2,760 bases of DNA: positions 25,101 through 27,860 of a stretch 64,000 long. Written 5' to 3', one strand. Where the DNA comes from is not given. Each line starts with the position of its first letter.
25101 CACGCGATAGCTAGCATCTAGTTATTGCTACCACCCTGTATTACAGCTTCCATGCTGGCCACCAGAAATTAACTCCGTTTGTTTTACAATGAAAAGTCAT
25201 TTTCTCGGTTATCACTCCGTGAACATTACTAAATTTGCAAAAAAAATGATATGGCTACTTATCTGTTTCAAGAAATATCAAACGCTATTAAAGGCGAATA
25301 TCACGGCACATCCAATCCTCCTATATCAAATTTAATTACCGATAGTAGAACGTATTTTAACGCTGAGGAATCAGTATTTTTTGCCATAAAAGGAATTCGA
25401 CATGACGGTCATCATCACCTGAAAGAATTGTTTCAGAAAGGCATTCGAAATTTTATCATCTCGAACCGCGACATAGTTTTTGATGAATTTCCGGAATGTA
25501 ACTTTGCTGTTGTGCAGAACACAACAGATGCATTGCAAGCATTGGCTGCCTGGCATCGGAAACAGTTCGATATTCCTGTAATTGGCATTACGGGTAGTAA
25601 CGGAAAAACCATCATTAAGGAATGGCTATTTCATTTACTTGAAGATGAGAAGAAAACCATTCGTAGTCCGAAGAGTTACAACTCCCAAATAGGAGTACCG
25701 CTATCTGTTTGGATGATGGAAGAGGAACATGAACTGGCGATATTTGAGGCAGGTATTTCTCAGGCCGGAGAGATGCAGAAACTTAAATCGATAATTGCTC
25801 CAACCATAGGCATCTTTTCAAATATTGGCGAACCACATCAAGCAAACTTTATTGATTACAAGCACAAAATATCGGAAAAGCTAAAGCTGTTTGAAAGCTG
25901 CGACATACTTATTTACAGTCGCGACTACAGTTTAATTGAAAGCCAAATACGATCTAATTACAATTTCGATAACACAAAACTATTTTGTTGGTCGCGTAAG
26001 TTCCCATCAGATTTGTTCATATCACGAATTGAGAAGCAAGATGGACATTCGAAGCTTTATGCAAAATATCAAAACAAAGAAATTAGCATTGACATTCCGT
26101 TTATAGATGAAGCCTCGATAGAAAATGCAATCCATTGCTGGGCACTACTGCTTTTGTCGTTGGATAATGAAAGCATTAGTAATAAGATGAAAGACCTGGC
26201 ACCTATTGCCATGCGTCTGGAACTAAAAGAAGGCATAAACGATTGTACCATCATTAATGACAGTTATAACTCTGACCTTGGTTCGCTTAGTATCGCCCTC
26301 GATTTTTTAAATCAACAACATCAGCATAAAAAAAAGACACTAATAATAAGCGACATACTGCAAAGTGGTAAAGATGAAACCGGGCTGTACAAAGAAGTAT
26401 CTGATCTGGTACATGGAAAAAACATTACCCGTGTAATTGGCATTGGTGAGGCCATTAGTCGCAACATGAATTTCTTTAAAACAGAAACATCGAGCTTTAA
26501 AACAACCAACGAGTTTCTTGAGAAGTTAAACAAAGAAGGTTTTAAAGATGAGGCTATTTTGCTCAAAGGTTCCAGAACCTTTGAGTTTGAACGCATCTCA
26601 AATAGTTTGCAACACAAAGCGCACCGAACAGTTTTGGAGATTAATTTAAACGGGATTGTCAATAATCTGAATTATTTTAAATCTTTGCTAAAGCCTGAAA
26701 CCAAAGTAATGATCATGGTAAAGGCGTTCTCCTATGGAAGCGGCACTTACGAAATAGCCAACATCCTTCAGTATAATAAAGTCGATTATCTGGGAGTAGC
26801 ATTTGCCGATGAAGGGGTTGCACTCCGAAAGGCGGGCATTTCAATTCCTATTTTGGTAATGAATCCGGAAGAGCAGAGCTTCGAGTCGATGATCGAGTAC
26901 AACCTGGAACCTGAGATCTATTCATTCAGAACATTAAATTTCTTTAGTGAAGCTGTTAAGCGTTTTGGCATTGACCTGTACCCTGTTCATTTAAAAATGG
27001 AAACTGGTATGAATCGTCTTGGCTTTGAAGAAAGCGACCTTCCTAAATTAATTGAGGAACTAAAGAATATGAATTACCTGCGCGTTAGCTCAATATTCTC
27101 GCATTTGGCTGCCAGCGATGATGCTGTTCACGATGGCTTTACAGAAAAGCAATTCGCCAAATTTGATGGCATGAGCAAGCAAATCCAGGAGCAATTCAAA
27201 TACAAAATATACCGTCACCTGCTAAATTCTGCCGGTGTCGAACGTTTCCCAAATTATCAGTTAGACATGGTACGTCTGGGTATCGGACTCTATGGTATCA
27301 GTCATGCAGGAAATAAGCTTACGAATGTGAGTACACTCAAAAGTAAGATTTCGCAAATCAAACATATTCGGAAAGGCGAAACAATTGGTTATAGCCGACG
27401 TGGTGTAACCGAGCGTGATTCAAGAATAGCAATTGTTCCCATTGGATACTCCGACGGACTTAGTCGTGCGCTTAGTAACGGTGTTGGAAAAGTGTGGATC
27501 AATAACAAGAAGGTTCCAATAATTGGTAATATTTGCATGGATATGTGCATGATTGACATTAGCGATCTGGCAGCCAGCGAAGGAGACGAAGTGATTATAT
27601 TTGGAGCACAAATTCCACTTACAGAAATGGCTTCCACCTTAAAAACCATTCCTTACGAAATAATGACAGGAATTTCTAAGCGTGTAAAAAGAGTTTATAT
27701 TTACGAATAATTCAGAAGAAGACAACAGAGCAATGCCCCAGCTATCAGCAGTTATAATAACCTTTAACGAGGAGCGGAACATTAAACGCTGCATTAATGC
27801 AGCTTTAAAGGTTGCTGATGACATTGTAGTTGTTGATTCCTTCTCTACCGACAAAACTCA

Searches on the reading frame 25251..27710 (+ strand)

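Call 77: search_protein_families(library=ncbifam, proteins=[window:25251-27710:+], max_evalue=1e-10)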
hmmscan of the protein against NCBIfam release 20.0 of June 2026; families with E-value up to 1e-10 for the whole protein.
window:25251-27710:+ (819 aa): 17 families
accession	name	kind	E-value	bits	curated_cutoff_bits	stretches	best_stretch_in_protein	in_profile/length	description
NF008897.0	PRK11930.1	equivalog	0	1179.3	804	1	4-819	3-822/822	bifunctional UDP-N-acetylmuramoyl-tripeptide:D-alanyl-D-alanine ligase/alanine racemase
TIGR00492.1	alr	equivalog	6.5e-98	328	168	1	460-817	3-368/369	alanine racemase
TIGR01143.1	murF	subfamily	3.7e-83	279.8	288.6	1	31-452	2-417/418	UDP-N-acetylmuramoyl-tripeptide--D-alanyl-D-alanine ligase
NF033131.1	vanT-G-Cterm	exception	7.2e-83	278.5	460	1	459-816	2-368/368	serine racemase VanT catalytic subunit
NF008896.0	PRK11929.1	equivalog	2.9e-69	233.9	1023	1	14-456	516-959/965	bifunctional UDP-N-acetylmuramoyl-L-alanyl-D-glutamate--2,6-diaminopimelate ligase MurE/UDP-N-acetylmuramoyl-tripeptide--D-alanyl-D-alanine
NF033132.1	vanT-CELN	equivalog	3.7e-61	207.4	900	1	454-813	334-694/697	membrane-bound serine racemase VanT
NF000792.0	PRK00053.2-3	equivalog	8.3e-59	199.5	384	1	461-817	5-359/360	alanine racemase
NF002970.2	PRK03646.1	exception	9.8e-47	159.7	600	1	463-813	8-352/356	catabolic alanine racemase DadX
NF033133.1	vanT-L-cat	exception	1.3e-44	153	750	1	459-811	7-360/366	serine racemase VanT-L catalytic subunit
NF008041.0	PRK10773.1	equivalog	3.3e-42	144.8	551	1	4-457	4-451/453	UDP-N-acetylmuramoyl-tripeptide--D-alanyl-D-alanine ligase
NF009879.0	PRK13340.1-4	subfamily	4.1e-42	144.5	434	1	448-789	30-373/406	alanine racemase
NF000791.0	PRK00053.2-2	equivalog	1.3e-40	139.7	218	1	463-817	5-340/340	alanine racemase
NF010693.0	PRK14093.1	equivalog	3.9e-36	124.7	544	1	4-456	7-467/479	UDP-N-acetylmuramoylalanyl-D-glutamyl-2,6-diaminopimelate--D-alanyl-D-alanine ligase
NF001126.0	PRK00139.1-4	equivalog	8e-22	77.4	373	1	15-135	13-131/486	UDP-N-acetylmuramoyl-L-alanyl-D-glutamate--2,6-diaminopimelate ligase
NF001124.0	PRK00139.1-2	equivalog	2.7e-16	59.4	476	0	18-126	21-127/500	UDP-N-acetylmuramoyl-L-alanyl-D-glutamate--2,6-diaminopimelate ligase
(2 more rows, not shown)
